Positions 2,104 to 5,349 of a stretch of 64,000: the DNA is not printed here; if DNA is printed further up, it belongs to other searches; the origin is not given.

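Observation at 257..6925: Three-gene membrane-associated operon: polytopic membrane protein, 981-aa helical protein and FHA-domain membrane protein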

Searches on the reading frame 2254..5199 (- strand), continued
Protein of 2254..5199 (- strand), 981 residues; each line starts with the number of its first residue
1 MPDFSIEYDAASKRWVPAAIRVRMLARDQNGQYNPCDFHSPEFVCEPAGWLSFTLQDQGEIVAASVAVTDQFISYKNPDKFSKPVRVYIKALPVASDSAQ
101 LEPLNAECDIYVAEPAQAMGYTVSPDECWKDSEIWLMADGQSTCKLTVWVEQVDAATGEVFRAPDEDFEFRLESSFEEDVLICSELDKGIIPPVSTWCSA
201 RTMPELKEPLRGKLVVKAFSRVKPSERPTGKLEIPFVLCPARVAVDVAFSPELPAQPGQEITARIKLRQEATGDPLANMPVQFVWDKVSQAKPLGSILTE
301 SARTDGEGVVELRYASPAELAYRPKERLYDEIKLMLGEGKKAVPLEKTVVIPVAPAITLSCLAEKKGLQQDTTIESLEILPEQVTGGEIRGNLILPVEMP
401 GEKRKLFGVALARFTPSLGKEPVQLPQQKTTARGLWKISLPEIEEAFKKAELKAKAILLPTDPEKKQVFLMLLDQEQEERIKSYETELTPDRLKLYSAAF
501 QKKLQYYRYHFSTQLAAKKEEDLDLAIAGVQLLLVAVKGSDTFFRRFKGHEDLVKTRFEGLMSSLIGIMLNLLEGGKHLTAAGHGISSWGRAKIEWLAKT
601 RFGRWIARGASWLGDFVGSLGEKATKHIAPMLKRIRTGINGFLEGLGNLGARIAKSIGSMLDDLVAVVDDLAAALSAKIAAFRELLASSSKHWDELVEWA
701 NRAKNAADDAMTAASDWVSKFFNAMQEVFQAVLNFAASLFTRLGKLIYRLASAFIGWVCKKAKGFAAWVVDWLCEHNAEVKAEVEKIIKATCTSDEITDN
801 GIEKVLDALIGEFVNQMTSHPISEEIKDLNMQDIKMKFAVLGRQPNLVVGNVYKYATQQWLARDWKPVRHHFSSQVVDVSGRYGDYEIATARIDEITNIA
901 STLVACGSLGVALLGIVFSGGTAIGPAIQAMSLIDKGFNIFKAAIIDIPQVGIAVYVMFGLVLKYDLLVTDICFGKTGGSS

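Call 102: find_encoding_contigs(protein=P0073, flank=7000, max_places=1)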
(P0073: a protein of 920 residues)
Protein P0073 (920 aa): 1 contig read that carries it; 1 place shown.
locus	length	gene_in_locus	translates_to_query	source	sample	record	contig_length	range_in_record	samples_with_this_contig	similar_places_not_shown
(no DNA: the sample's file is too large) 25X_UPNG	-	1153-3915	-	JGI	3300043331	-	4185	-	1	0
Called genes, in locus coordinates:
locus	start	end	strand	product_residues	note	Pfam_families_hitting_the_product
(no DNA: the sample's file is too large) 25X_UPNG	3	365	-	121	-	?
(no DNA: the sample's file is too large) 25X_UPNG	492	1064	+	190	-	PF02627:CMD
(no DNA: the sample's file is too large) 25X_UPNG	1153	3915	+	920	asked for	-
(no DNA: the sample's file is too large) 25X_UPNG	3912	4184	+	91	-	?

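Call 103: find_encoding_contigs(protein=P0062, flank=7000, max_places=1)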
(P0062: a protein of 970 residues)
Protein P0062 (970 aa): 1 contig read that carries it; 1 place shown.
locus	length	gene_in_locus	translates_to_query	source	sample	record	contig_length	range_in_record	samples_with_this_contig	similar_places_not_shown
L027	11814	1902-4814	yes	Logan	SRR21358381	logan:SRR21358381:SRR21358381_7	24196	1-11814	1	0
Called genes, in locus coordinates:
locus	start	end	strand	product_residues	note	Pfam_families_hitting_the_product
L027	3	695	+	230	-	?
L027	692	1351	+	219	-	-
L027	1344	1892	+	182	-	-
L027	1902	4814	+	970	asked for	-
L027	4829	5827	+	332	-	PF16697:Yop-YscD_cpl, PF00498:FHA, PF16697:Yop-YscD_cpl, PF00498:FHA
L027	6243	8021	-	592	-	PF00069:Pkinase, PF07714:PK_Tyr_Ser-Thr, PF00160:Pro_isomerase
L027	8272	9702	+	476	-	PF00890:FAD_binding_2, PF01266:DAO, PF01946:Thi4 (weak), PF03486:HI0933_like (weak), PF07992:Pyr_redox_2 (weak), PF12831:FAD_oxidored, PF13450:NAD_binding_8 (weak)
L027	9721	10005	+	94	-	-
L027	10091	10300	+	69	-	-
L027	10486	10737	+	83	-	-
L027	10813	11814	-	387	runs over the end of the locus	PF12973:Cupin_7 (faint)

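Call 107: search_protein_families(library=pfam, proteins=[L024:8772-9428:+, L024:7939-8772:+, L025:3592-4170:+, L021:1317-2369:+, L019:8790-9998:+, L019:12823-13521:+, L026:8853-10280:+, L024:12910-13911:+, L023:8613-9980:+, L025:8404-9225:+], max_evalue=0.01)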
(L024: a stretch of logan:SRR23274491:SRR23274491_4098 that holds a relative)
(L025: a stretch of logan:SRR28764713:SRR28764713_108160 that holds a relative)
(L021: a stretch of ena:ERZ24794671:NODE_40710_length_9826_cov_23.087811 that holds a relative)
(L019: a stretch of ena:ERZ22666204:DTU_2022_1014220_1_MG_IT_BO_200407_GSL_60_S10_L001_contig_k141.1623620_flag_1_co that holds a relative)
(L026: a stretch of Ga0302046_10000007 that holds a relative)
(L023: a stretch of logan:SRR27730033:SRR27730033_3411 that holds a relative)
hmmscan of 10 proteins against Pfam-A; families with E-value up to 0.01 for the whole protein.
L024:8772-9428:+ (218 aa): 0 families

L024:7939-8772:+ (277 aa): 3 families
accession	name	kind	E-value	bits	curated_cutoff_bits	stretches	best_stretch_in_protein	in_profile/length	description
PF12773.13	DZR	-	0.001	19.7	27.3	1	6-28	1-23/45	Double zinc ribbon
PF13248.11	Zn_ribbon_3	-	0.0012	18.6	27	1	6-27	5-26/26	zinc-ribbon domain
PF13240.11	Zn_Ribbon_1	-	0.0024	18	25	1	6-24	2-20/23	zinc-ribbon domain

L025:3592-4170:+ (192 aa): 0 families

L021:1317-2369:+ (350 aa): 0 families

L019:8790-9998:+ (402 aa): 0 families

L019:12823-13521:+ (232 aa): 5 families
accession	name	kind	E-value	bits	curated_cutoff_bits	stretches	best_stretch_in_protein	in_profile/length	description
PF13240.11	Zn_Ribbon_1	-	3.1e-07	30.4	25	1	188-209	2-23/23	zinc-ribbon domain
PF12773.13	DZR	-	4.3e-05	24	27.3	1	188-209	1-22/45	Double zinc ribbon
PF13248.11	Zn_ribbon_3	-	0.00032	20.5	27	1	188-207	5-24/26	zinc-ribbon domain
PF18912.6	DZR_2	-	0.0019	18.4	27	1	183-212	19-49/56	Double zinc ribbon domain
PF24460.1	DUF7575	-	0.0069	16.2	28.5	0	185-209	3-27/28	Domain of unknown function (DUF7575)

L026:8853-10280:+ (475 aa): 0 families

L024:12910-13911:+ (333 aa): 3 families
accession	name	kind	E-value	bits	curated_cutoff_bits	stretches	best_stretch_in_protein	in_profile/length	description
PF13240.11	Zn_Ribbon_1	-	3.9e-06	26.9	25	1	243-263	2-22/23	zinc-ribbon domain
PF12773.13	DZR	-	0.00029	21.4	27.3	1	243-265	1-23/45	Double zinc ribbon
PF18912.6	DZR_2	-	0.0033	17.7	27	1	238-264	19-46/56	Double zinc ribbon domain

L023:8613-9980:+ (455 aa): 0 families

L025:8404-9225:+ (273 aa): 6 families
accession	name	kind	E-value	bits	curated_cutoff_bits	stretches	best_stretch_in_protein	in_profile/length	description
PF14237.11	GYF_2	-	1.4e-13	50.8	25.8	1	197-240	1-46/50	GYF domain 2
PF13240.11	Zn_Ribbon_1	-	7.6e-06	26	25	1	251-272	2-23/23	zinc-ribbon domain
PF13248.11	Zn_ribbon_3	-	9.8e-06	25.3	27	1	249-272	3-26/26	zinc-ribbon domain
PF12773.13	DZR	-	0.0001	22.8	27.3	1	249-269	25-45/45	Double zinc ribbon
PF24463.1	DUF7577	-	0.0029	17.6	28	1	250-273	4-27/27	Domain of unknown function (DUF7577)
PF24460.1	DUF7575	-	0.0071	16.1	28.5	0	248-272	3-27/28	Domain of unknown function (DUF7575)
